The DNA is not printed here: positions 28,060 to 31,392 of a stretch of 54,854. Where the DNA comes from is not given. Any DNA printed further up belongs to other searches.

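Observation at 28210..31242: Single polypeptide fusing a HAS/NodC-type processive GT2 synthase to LysM and a mannuronan-C5-epimerase-type beta-helix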

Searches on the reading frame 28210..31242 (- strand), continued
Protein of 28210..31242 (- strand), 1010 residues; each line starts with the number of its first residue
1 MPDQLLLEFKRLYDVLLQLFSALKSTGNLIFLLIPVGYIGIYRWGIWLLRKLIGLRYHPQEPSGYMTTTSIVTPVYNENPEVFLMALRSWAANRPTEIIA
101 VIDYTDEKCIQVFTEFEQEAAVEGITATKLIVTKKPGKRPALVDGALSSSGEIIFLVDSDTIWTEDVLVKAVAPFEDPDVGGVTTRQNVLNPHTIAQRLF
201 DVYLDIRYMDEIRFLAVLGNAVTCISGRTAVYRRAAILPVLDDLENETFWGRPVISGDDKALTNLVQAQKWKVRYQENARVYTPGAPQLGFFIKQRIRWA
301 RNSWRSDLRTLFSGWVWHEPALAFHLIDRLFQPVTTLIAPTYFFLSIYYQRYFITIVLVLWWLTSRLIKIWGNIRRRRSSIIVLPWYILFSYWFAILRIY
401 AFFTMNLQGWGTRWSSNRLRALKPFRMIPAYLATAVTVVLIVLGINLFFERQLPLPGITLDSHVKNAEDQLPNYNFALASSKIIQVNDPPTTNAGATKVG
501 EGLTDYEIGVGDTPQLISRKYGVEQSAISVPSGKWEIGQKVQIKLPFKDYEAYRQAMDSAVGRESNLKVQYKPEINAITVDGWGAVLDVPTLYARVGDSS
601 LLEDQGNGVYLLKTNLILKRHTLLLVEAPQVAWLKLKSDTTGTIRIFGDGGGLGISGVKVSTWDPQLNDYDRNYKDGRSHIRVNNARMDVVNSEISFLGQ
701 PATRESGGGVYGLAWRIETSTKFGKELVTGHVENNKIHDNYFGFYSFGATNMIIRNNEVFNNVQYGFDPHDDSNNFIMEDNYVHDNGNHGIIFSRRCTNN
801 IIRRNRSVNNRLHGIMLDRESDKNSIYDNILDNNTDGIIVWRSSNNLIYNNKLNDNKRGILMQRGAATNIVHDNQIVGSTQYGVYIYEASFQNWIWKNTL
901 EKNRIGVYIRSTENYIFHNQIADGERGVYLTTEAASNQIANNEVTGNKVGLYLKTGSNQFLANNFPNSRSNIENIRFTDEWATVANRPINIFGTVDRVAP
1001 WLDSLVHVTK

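Call 32: search_protein_families(library=ncbifam, proteins=[L002:12042-12953:+, L004:7070-7978:+, L002:13008-13970:+, L004:9573-11225:+, L004:7908-9569:+], max_evalue=0.01)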
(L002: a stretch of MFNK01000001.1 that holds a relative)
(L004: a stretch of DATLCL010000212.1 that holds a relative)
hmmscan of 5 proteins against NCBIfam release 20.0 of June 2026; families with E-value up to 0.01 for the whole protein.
L002:12042-12953:+ (303 aa): 12 families
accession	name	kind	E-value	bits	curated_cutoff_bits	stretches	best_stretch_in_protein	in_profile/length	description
TIGR03026.1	NDP-sugDHase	subfamily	4.7e-52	177.1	189.8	1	5-286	2-296/413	nucleotide sugar dehydrogenase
NF041297.1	UDPGDh_AglM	equivalog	1e-45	156.5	670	1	60-287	73-301/429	UDP-glucose 6-dehydrogenase AglM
NF047673.2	TeichurnBiosyTuaD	equivalog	3.4e-33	115.5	700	1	56-285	72-292/439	UDP-glucose 6-dehydrogenase TuaD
NF040825.1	UDPMaNacDH_Arch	equivalog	6.1e-16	58.3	750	1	40-286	57-287/418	UDP-N-acetyl-D-mannosamine dehydrogenase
NF011729.0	PRK15182.1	equivalog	2e-12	46.6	592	1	40-274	57-281/425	Vi polysaccharide biosynthesis UDP-N-acetylglucosamine C-6 dehydrogenase TviB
NF011631.0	PRK15057.1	equivalog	4.1e-11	42.6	757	1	99-283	109-280/388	UDP-glucose 6-dehydrogenase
NF008286.0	PRK11064.1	equivalog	1.6e-05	23.7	459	1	63-283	77-292/420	UDP-N-acetyl-D-mannosamine dehydrogenase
NF001316.0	PRK00258.2-5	equivalog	8.9e-05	21.9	247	1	5-62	115-172/263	shikimate dehydrogenase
NF006162.0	PRK08306.1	equivalog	0.0017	17.8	261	1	5-76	156-227/297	dipicolinate synthase subunit DpsA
NF002973.0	PRK03659.1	equivalog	0.0025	16.4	804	1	3-53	400-450/602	glutathione-regulated potassium-efflux system protein KefB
NF002924.0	PRK03562.1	equivalog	0.0025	16.3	752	1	4-53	403-452/623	glutathione-regulated potassium-efflux system protein KefC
TIGR02853.1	spore_dpaA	equivalog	0.0055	16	319.65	1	6-77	154-225/287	dipicolinic acid synthetase subunit A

L004:7070-7978:+ (302 aa): 11 families
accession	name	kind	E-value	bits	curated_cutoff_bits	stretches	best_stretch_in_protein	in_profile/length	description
TIGR03026.1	NDP-sugDHase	subfamily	8.9e-57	192.7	189.8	1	1-284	1-300/413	nucleotide sugar dehydrogenase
NF041297.1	UDPGDh_AglM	equivalog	5.1e-42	144.3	670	2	54-279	72-299/429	UDP-glucose 6-dehydrogenase AglM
NF047673.2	TeichurnBiosyTuaD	equivalog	6.2e-32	111.3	700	2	92-280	111-293/439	UDP-glucose 6-dehydrogenase TuaD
NF040825.1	UDPMaNacDH_Arch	equivalog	1.1e-18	67.4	750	1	55-258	74-268/418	UDP-N-acetyl-D-mannosamine dehydrogenase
NF011631.0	PRK15057.1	equivalog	2.1e-13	50.1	757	1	90-258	105-263/388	UDP-glucose 6-dehydrogenase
NF011729.0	PRK15182.1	equivalog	4e-06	25.9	592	1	59-270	79-283/425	Vi polysaccharide biosynthesis UDP-N-acetylglucosamine C-6 dehydrogenase TviB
NF005088.0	PRK06522.1-2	subfamily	0.00027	20.1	371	1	1-56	1-56/308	2-dehydropantoate 2-reductase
NF043037.1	ThreonDh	equivalog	0.00038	20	350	0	2-78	4-76/297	L-threonate dehydrogenase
TIGR00745.1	apbA_panE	subfamily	0.0007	19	141.35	1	2-65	1-63/305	2-dehydropantoate 2-reductase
NF007032.0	PRK09496.1-4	equivalog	0.0029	16.6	309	1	1-41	1-41/457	Trk system potassium transporter TrkA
NF007030.0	PRK09496.1-1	equivalog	0.0095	14.6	371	0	1-41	1-41/458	Trk system potassium transporter TrkA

L002:13008-13970:+ (320 aa): 1 family
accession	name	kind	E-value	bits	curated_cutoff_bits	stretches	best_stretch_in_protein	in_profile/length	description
NF041166.1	f2_encap_cargo1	exception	0.0015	17.7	800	1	63-242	83-252/623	family 2A encapsulin nanocompartment cargo protein cysteine desulfurase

L004:9573-11225:+ (550 aa): 2 families
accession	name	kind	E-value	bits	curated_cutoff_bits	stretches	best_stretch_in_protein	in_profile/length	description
NF038177.1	epimerase_AlgG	equivalog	3.8e-20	72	700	1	309-463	255-411/519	mannuronan 5-epimerase AlgG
TIGR03804.1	para_beta_helix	repeat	6.2e-06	25.8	19.45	1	447-487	2-40/44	parallel beta-helix repeat protein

L004:7908-9569:+ (553 aa): 19 families
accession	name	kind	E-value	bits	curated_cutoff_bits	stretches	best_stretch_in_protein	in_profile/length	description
TIGR04242.1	nodulat_NodC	equivalog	2.4e-32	112.4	550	1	66-419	44-394/395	chitooligosaccharide synthase NodC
TIGR03937.1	PgaC_IcaA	equivalog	8.4e-14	51.3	422.3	1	60-337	35-298/407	poly-beta-1,6-N-acetyl-D-glucosamine synthase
TIGR03965.1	mycofact_glyco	equivalog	3.3e-07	29.6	280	1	67-194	71-194/467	mycofactocin biosynthesis glycosyltransferase MftF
NF041394.1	GtaseAglG_Halo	equivalog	6.8e-06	25.6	440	1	70-179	1-109/304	glucosyl-dolichyl phosphate glucuronosyltransferase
TIGR03030.1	CelA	equivalog_domain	3.2e-05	22.2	699.1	0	272-307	340-375/714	UDP-forming cellulose synthase catalytic subunit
NF047683.1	TeichurnBiosyTuaG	equivalog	6.6e-05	22.7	400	1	71-179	7-113/252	teichuronic acid biosynthesis protein TuaG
TIGR03111.1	glyc2_xrt_Gpos1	hypoth_equivalog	0.0002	20.3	363.95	1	67-246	46-234/439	TIGR03111 family XrtG-associated glycosyltransferase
NF038302.1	EPS_HpsE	equivalog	0.00023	20.2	300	1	71-184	2-119/307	hormogonium polysaccharide biosynthesis glycosyltransferase HpsE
NF010496.0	PRK13915.1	equivalog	0.00037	19.7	262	1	70-164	31-128/307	glucosyl-3-phosphoglycerate synthase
NF007482.0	PRK10073.1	equivalog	0.00039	19.5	423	1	70-166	6-99/334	glycosyltransferase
TIGR04283.1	glyco_like_mftF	equivalog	0.00052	19.7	182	1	72-207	1-127/221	TIGR04283 family arsenosugar biosynthesis glycosyltransferase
NF008050.0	PRK10783.1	equivalog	0.00057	18.3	508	1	499-546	338-386/457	murein transglycosylase D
NF040883.1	amid_act_ActS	equivalog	0.0013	18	375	1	503-546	34-77/242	amidase activator ActS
NF042931.1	SAG1386_EF1546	equivalog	0.0036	17.4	80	1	419-545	17-155/158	SAG1386/EF1546 family surface-associated protein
NF050804.1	CellDivDipMCaul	equivalog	0.0049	15.7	900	1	503-546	134-177/634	cell division endopeptidase DipM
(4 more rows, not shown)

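Call 34: find_encoding_contigs(protein=P0006, flank=8000, max_places=1)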
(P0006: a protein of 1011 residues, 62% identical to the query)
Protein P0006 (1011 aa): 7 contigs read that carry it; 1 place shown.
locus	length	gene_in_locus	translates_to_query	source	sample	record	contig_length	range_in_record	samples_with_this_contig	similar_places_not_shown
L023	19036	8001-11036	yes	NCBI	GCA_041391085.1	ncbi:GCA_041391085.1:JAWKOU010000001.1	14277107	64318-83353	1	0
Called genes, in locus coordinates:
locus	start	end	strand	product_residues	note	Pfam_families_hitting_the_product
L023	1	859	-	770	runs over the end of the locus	PF00580:UvrD-helicase, PF13245:AAA_19, PF13361:UvrD_C, PF13538:UvrD_C_2 (faint)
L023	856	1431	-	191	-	PF08239:SH3_3 (weak)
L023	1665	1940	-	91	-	-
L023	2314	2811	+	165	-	PF01613:Flavin_Reduct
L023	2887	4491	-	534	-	PF21471:Reelin_subrepeat-B (faint), PF24793:GINT1_N (faint), PF02012:BNR (faint), PF13088:BNR_2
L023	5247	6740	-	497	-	PF22842:Pel9A-like_beta_helix (weak)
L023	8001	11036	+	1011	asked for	PF13506:Glyco_transf_21, PF00535:Glycos_transf_2, PF13641:Glyco_tranf_2_3, PF13632:Glyco_trans_2_3, PF05048:NosD, PF13229:Beta_helix, PF05048:NosD, PF13229:Beta_helix, +2 more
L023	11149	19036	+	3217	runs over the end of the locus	-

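Call 35: find_encoding_contigs(protein=P0079, flank=8000, max_places=1)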
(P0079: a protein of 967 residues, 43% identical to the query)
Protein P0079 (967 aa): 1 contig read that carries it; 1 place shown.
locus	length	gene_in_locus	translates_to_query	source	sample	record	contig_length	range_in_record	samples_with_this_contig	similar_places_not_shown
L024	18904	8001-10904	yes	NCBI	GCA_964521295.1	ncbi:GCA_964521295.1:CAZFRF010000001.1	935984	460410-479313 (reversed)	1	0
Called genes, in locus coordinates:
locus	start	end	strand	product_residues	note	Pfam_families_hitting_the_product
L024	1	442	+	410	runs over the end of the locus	PF00749:tRNA-synt_1c, PF19269:Anticodon_2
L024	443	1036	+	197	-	-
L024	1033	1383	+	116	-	PF01219:DAGK_prokar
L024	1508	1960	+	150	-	-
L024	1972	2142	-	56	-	-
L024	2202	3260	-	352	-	-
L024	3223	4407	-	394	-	PF13185:GAF_2 (weak), PF00512:HisKA, PF02518:HATPase_c, PF14501:HATPase_c_5 (weak)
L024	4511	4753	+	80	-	PF04226:Transgly_assoc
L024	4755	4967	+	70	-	-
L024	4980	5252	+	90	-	-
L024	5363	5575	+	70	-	-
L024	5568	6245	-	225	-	PF00072:Response_reg, PF00486:Trans_reg_C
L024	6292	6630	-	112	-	PF02325:CCB3_YggT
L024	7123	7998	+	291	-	PF00041:fn3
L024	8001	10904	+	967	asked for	PF13506:Glyco_transf_21, PF00535:Glycos_transf_2, PF13641:Glyco_tranf_2_3, PF13632:Glyco_trans_2_3, PF13229:Beta_helix, PF05048:NosD, PF13229:Beta_helix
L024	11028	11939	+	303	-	PF03721:UDPG_MGDP_dh_N, PF00984:UDPG_MGDP_dh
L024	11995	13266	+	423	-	-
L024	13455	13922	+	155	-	-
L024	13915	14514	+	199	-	PF04203:Sortase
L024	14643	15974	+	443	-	-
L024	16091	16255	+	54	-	PF10055:DUF2292 (weak)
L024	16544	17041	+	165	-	-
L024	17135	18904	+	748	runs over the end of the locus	-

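Call 36: find_encoding_contigs(protein=P0060, flank=8000, max_places=1)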
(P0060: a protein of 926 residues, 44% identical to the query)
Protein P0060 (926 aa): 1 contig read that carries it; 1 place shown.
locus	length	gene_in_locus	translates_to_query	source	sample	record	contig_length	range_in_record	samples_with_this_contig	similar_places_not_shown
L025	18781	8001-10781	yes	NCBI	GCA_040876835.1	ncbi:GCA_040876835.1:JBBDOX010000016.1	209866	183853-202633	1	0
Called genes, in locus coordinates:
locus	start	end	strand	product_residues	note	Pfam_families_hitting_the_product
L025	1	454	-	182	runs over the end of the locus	PF08645:PNK3P, PF13242:Hydrolase_like (weak)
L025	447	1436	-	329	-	PF00294:PfkB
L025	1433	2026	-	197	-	PF13580:SIS_2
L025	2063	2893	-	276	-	PF01073:3Beta_HSD (faint), PF01370:Epimerase, PF04321:RmlD_sub_bind, PF16363:GDP_Man_Dehyd, PF02719:Polysacc_synt_2 (weak), PF07993:NAD_binding_4 (weak)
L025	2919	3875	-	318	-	PF01073:3Beta_HSD, PF01370:Epimerase, PF02719:Polysacc_synt_2, PF04321:RmlD_sub_bind, PF07993:NAD_binding_4, PF13460:NAD_binding_10 (faint), PF16363:GDP_Man_Dehyd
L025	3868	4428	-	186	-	PF00908:dTDP_sugar_isom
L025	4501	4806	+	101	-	-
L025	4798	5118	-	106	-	-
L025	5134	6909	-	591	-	PF00009:GTP_EFTU, PF01926:MMR_HSR1 (faint), PF03144:GTP_EFTU_D2, PF14492:EFG_III (weak), PF00679:EFG_C, PF06421:LepA_C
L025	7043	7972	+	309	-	PF03721:UDPG_MGDP_dh_N (weak), PF03807:F420_oxidored (faint), PF03721:UDPG_MGDP_dh_N, PF00984:UDPG_MGDP_dh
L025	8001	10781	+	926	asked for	PF13506:Glyco_transf_21, PF00535:Glycos_transf_2, PF13641:Glyco_tranf_2_3, PF13632:Glyco_trans_2_3, PF05048:NosD, PF13229:Beta_helix, PF05048:NosD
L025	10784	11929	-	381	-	PF07602:DUF1565 (weak), PF22842:Pel9A-like_beta_helix, PF13229:Beta_helix (faint)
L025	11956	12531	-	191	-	PF04203:Sortase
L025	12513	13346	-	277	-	-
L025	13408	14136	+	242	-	PF00106:adh_short, PF08659:KR, PF13561:adh_short_C2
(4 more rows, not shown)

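Call 39: search_protein_families(library=pfam, proteins=[P0059, P0064], max_evalue=10)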
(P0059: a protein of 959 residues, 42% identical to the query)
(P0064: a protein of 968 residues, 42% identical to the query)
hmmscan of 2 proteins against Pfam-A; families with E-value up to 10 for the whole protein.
P0059 (959 aa): 8 families
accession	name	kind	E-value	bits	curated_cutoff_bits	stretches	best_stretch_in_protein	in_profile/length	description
PF13229.12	Beta_helix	-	3.7e-30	105.1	25.9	2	799-899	53-156/158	Right handed beta helix region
PF13641.12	Glyco_tranf_2_3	-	1.6e-29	104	27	1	58-285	4-230/230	Glycosyltransferase like family 2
PF05048.19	NosD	-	1.2e-25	90.6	23.6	2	710-856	28-169/212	Periplasmic copper-binding protein (NosD)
PF00535.33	Glycos_transf_2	-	5.2e-17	62.7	23.3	1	58-219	1-163/168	Glycosyl transferase family 2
PF01476.26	LysM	-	1.1e-11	44.9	20.9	1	480-525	1-43/43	LysM domain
PF13632.12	Glyco_trans_2_3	-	1.2e-09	38.7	27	1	136-345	1-195/198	Glycosyl transferase family group 2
PF23473.1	LysM3_LYK4_5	-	0.00012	22.5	29.3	1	480-506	5-31/48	LYK4/5 LysM3 domain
PF13506.12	Glyco_transf_21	-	0.0003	20.8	21.7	1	123-284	20-174/174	Glycosyl transferase family 21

P0064 (968 aa): 10 families
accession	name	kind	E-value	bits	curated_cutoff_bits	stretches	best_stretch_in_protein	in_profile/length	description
PF13229.12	Beta_helix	-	1.3e-31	109.9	25.9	3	750-878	30-158/158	Right handed beta helix region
PF13641.12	Glyco_tranf_2_3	-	1.4e-28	100.9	27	1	53-281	3-230/230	Glycosyltransferase like family 2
PF05048.19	NosD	-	1.4e-25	90.5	23.6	3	775-889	68-180/212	Periplasmic copper-binding protein (NosD)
PF00535.33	Glycos_transf_2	-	4.1e-17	63.1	23.3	1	54-215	1-163/168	Glycosyl transferase family 2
PF13632.12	Glyco_trans_2_3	-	3e-11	43.9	27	1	132-343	1-188/198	Glycosyl transferase family group 2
PF01476.26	LysM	-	5.6e-10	39.5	20.9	1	479-524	1-43/43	LysM domain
PF23473.1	LysM3_LYK4_5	-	1.2e-05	25.8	29.3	1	479-524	5-47/48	LYK4/5 LysM3 domain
PF13506.12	Glyco_transf_21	-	0.0013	18.7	21.7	1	117-280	18-174/174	Glycosyl transferase family 21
PF23462.1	LysM3_NFP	-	0.011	16.6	28.1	1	479-507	5-32/48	NFP LysM3 domain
PF08510.17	PIG-P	-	3.3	8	39.3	1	366-425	7-66/121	PIG-P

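Call 40: predict_structure(alignment_id=A1)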
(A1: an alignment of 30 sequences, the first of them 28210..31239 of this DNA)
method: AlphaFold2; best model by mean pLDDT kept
length: 1009 residues; sequences in the alignment: 30
mean_pLDDT: 87.3   pTM: 0.58
mean pLDDT of the five models: 87.3, 87.3, 85.9, 85.3, 83.8
residues with pLDDT >= 90: 563; 70-90: 345; 50-70: 63; < 50: 38
segments of 3 or more residues with pLDDT < 50: 409-418, 453-459, 984-1000, 1006-1009
pLDDT, mean of each block of 10 residues (from residue 1): 69 72 60 71 86 89 88 88 93 95 91 93 90 83 93 93 91 93 90 89 89 86 81 94 85 76 91 91 85 85 87 85 89 87 83 83 89 86 91 91 68 48 75 88 76 45 85 86 82 88 92 92 92 91 93 81 81 95 92 95 97 96 95 95 94 98 95 92 96 96 73 89 91 98 95 98 96 96 98 96 98 97 98 98 97 98 93 97 94 97 97 95 95 93 93 92 79 88 46 45 49
secondary structure, 60 per line:
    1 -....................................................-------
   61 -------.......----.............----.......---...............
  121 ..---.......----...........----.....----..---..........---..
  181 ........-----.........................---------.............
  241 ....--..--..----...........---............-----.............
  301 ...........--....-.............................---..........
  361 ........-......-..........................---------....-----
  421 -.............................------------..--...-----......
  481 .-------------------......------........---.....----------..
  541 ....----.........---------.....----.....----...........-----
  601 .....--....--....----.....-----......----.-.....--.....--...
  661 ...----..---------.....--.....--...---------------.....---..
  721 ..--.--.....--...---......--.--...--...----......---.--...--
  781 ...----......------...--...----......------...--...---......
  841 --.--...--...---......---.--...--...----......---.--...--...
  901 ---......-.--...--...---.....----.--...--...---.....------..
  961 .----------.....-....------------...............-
elements in order (helices of 4 or more, strands of 3 or more residues): H2-53 E68-74 H79-91 E96-102 H106-122 E126-132 H137-147 E152-156 H166-175 E179-188 H194-218 E228-232 H233-244 H257-267 E271-282 H288-311 H314-317 H319-347 H351-368 H370-375 H377-402 H412-415 H422-450 H475-481 E501-506 H513-520 E539-544 H549-557 E567-571 E576-580 E585-587 H588-595 E601-605 E608-611 E614-617 E622-626 E632-637 E644-648 E651-655 E658-663 E679-683 E686-690 E693-695 E711-715 E728-732 E735-737 E741-746 E752-754 E757-759 E764-769 E776-778 E781-783 E788-793 E800-802 E805-807 E812-817 E824-826 E829-831 E835-840 E846-848 E851-853 E857-862 E869-871 E874-876 E881-886 E893-895 E898-900 E904-909 E914-916 E919-921 E925-929 E937-939 E942-944 E948-952 E959-961 E972-976 H978-981 H994-1008
